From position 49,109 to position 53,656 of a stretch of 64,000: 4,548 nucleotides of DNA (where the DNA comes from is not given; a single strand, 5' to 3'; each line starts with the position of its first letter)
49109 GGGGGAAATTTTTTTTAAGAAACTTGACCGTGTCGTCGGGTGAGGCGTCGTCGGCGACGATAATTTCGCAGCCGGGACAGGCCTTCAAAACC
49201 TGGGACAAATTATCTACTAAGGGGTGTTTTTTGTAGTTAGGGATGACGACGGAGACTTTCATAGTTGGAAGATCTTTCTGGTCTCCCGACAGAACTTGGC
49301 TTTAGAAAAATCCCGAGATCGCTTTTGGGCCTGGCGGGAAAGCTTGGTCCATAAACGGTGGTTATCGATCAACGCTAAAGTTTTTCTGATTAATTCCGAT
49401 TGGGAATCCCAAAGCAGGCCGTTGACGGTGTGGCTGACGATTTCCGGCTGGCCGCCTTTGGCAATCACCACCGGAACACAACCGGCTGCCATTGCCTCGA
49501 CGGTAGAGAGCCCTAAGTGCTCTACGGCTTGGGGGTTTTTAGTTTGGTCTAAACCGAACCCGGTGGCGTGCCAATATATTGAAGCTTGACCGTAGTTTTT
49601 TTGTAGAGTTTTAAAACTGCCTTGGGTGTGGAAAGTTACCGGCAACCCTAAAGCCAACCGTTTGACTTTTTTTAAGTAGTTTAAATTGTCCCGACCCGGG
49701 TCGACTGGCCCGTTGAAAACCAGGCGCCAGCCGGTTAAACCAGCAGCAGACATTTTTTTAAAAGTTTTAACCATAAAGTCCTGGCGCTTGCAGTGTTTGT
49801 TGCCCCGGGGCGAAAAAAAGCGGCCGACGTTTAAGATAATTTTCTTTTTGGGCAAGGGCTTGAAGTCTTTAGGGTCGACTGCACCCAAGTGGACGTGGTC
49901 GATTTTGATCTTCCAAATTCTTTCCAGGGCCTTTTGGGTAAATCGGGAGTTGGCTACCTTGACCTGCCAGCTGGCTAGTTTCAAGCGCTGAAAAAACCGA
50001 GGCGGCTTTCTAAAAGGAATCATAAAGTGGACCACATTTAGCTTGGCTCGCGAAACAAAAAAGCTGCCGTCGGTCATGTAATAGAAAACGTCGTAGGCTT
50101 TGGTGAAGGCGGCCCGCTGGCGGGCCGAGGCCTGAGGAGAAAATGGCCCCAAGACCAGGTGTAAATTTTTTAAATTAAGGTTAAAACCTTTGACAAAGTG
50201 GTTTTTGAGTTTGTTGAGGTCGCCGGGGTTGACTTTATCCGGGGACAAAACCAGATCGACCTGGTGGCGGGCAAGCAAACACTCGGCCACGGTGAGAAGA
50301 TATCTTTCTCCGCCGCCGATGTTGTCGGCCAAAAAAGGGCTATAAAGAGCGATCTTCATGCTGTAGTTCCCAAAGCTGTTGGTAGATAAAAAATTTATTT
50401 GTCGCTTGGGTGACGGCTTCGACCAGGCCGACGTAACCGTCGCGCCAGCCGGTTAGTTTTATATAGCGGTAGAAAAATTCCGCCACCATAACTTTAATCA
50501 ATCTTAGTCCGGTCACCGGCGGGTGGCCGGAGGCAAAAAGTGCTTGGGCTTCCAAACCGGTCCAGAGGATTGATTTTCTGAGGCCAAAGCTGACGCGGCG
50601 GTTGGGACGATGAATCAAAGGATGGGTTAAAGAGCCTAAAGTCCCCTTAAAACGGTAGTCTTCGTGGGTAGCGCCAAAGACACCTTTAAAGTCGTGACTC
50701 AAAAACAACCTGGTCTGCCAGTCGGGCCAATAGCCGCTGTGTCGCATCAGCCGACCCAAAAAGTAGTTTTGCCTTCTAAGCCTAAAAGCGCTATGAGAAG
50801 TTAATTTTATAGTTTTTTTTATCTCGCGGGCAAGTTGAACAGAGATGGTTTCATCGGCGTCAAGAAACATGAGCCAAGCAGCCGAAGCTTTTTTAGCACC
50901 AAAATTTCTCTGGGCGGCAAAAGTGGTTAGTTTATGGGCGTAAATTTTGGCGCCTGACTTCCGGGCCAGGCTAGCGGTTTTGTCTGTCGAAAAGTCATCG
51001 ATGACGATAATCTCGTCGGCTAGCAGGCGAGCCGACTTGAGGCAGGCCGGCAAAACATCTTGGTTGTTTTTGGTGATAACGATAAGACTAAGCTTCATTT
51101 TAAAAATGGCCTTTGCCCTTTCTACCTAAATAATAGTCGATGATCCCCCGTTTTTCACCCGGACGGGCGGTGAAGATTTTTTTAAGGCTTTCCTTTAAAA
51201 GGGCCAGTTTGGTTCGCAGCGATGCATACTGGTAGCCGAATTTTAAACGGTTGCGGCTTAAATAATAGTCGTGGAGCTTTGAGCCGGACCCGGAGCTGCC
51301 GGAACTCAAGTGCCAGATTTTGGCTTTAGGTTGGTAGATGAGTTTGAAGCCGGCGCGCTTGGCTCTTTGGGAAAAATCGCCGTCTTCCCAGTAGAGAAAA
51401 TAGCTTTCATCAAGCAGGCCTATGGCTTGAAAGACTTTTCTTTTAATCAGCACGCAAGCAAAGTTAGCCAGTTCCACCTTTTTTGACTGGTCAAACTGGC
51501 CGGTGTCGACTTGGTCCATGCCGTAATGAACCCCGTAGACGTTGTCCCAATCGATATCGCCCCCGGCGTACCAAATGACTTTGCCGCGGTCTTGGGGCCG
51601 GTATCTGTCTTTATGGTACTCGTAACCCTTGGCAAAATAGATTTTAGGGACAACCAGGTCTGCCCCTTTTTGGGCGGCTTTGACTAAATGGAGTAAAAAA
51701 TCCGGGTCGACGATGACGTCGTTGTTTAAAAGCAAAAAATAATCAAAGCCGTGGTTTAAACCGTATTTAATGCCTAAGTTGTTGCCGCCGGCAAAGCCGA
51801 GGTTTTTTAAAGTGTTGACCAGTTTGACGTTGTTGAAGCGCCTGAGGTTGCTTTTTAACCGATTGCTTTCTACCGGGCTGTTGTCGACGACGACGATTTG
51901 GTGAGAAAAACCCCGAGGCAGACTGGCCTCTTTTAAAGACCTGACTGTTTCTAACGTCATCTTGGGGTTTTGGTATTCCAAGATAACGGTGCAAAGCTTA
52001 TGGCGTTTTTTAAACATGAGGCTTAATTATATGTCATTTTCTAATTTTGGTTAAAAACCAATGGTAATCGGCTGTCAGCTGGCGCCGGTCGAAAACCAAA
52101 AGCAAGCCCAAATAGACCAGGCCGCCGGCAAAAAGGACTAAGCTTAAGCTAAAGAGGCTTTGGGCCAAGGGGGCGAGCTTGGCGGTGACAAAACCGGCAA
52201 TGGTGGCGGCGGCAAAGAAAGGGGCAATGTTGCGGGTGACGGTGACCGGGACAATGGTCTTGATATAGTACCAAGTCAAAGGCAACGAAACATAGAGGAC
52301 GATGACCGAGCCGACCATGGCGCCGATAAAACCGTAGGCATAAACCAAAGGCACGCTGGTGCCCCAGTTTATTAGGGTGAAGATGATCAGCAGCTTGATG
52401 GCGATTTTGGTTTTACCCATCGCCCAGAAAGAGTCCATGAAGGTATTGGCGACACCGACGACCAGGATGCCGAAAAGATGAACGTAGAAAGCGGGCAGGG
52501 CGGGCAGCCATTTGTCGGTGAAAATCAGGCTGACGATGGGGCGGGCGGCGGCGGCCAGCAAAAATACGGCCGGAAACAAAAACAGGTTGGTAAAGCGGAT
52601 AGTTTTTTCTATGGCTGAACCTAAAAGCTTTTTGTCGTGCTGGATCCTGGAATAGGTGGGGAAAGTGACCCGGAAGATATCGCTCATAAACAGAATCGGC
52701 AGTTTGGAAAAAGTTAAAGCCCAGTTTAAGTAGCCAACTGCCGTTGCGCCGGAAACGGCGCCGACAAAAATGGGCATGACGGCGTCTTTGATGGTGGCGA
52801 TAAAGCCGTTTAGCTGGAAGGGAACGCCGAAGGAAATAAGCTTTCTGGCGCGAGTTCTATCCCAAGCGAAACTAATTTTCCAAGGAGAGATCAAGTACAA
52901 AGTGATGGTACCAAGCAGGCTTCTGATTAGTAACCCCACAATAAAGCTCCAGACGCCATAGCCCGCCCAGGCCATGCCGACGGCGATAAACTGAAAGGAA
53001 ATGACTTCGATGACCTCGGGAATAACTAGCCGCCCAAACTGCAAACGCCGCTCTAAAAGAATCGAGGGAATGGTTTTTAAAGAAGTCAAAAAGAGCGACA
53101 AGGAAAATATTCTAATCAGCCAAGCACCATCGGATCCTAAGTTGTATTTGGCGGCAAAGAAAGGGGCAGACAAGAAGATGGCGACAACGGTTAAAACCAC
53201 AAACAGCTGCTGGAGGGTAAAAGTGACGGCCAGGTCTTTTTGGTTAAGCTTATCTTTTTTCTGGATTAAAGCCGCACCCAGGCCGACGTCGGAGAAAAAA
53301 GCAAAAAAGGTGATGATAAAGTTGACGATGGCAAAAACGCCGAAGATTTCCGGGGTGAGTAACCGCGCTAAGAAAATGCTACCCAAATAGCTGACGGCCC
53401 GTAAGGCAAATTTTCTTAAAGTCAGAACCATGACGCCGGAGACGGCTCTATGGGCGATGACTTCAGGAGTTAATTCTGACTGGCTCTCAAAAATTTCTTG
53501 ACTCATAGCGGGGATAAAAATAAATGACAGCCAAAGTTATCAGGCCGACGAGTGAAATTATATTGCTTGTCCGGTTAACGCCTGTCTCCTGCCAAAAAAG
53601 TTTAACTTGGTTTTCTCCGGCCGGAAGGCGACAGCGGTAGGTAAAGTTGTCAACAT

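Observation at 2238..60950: Unusually large expansion of PMT/ArnT-type GT-C glycosyltransferases with six Dpm1-like donors, but no OST, Wzy or initiating transferase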

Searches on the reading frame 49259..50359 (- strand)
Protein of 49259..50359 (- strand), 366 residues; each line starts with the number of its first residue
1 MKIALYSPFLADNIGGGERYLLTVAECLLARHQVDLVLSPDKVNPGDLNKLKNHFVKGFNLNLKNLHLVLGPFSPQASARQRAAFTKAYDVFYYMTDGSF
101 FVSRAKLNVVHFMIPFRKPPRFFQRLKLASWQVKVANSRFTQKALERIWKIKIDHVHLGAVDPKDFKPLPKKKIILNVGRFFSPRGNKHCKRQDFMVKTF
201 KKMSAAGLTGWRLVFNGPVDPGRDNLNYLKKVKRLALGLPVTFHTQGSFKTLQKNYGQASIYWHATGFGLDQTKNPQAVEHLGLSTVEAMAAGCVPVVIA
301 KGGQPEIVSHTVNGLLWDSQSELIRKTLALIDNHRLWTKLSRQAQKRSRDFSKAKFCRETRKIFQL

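Call 9: search_protein_families(library=pfam, max_evalue=0.01, proteins=[window:49259-50359:-])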
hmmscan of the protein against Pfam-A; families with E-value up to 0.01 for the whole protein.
window:49259-50359:- (366 aa): 3 families
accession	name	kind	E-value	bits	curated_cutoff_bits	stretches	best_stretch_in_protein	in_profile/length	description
PF00534.26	Glycos_transf_1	-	7.2e-16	58.6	26.4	1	170-347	13-172/172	Glycosyl transferases group 1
PF13692.12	Glyco_trans_1_4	-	5.6e-12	46.5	27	1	173-333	2-142/142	Glycosyl transferases group 1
PF13439.12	Glyco_transf_4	-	6.7e-06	26.7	28.5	1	14-157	1-160/170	Glycosyltransferase Family 4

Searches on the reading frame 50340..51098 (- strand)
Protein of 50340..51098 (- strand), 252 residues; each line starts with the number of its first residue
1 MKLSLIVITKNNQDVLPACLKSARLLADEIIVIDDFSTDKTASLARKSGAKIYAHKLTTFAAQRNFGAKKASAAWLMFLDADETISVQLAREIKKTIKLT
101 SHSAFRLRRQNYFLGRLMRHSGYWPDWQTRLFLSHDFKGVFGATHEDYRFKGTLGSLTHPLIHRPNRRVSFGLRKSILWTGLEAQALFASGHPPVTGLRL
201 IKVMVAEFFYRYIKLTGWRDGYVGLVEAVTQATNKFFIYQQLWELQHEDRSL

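Call 9: search_protein_families(library=pfam, max_evalue=0.01, proteins=[window:50340-51098:-])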
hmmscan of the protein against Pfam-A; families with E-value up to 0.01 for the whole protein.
window:50340-51098:- (252 aa): 3 families
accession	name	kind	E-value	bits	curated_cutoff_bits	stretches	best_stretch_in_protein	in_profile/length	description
PF00535.33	Glycos_transf_2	-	4.5e-18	66.2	23.3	1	4-121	1-129/168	Glycosyl transferase family 2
PF13704.12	Glyco_tranf_2_4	-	1.3e-07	32.4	27.5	1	10-89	1-88/98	Glycosyl transferase family 2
PF10111.15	Glyco_tranf_2_2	-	9.5e-06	25.7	27.3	1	29-95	31-104/276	Glycosyltransferase like family 2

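Call 38: search_protein_families(library=ncbifam, max_evalue=0.001, proteins=[window:50340-51098:-])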
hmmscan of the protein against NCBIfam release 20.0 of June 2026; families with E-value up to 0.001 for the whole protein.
window:50340-51098:- (252 aa): 9 families
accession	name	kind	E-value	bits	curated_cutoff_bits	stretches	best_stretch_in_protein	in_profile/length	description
TIGR04283.1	glyco_like_mftF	equivalog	2.6e-16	59.9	182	1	3-110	1-112/221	TIGR04283 family arsenosugar biosynthesis glycosyltransferase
TIGR04195.1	S_glycosyl_SunS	equivalog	1.6e-08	33.8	350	1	7-100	63-158/421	SunS family peptide S-glycosyltransferase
NF007482.0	PRK10073.1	equivalog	5.7e-07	28.9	423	1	2-90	7-103/334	glycosyltransferase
TIGR03965.1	mycofact_glyco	equivalog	3.2e-06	26.3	280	1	4-82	77-164/467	mycofactocin biosynthesis glycosyltransferase MftF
NF010496.0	PRK13915.1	equivalog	5e-06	25.8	262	1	24-59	60-95/307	glucosyl-3-phosphoglycerate synthase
NF058614.1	PPMAGASynPpgS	equivalog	4.3e-05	23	370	1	5-58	4-57/226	polyprenyl-phospho-N-acetylgalactosaminyl synthase PpgS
NF047683.1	TeichurnBiosyTuaG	equivalog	0.00024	20.8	400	1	11-93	16-108/252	teichuronic acid biosynthesis protein TuaG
NF041875.1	EPS_EpsD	equivalog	0.00024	20.6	370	1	3-89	1-96/325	exopolysaccharide biosynthesis glycosyltransferase EpsD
TIGR04182.1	glyco_TIGR04182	equivalog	0.00045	19.7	325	1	27-91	27-91/293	S-layer glycoprotein N-glycosyltransferase AglJ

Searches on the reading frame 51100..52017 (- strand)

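Call 9: search_protein_families(library=pfam, max_evalue=0.01, proteins=[window:51100-52017:-])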
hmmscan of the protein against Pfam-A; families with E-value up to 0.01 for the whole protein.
window:51100-52017:- (305 aa): 3 families
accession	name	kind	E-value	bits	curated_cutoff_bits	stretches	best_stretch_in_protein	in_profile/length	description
PF00535.33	Glycos_transf_2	-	4.4e-13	49.9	23.3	1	12-169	4-137/168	Glycosyl transferase family 2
PF13641.12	Glyco_tranf_2_3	-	9.8e-12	45.8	27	1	11-239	6-214/230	Glycosyltransferase like family 2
PF13632.12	Glyco_trans_2_3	-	0.00082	19.7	27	0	188-241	76-128/198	Glycosyl transferase family group 2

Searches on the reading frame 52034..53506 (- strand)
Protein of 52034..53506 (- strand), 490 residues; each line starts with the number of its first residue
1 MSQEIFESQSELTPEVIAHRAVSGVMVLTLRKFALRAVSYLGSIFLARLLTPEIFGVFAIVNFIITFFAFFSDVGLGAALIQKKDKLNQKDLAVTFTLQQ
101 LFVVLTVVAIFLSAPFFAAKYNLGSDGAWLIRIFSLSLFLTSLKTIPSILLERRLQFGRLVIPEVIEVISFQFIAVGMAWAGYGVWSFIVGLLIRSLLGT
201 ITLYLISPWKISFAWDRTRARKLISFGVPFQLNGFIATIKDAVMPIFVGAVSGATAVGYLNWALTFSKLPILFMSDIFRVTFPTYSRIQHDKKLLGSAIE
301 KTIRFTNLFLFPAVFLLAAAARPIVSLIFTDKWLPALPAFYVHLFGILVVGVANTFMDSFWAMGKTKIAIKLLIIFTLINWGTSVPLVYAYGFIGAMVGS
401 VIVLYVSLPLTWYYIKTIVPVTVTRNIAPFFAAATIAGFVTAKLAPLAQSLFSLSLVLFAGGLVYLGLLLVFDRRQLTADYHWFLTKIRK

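Call 9: search_protein_families(library=pfam, max_evalue=0.01, proteins=[window:52034-53506:-])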
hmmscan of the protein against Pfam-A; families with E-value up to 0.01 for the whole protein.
window:52034-53506:- (490 aa): 3 families
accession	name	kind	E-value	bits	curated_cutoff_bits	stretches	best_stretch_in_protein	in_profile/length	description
PF13440.11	Polysacc_synt_3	-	1.4e-63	215.3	23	1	46-337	2-292/293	Polysaccharide biosynthesis protein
PF01943.22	Polysacc_synt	-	1.6e-24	87.2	28.2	1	23-289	3-274/274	Polysaccharide biosynthesis protein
PF03023.19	MurJ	-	2e-09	37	27.4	1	85-453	48-437/451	Lipid II flippase MurJ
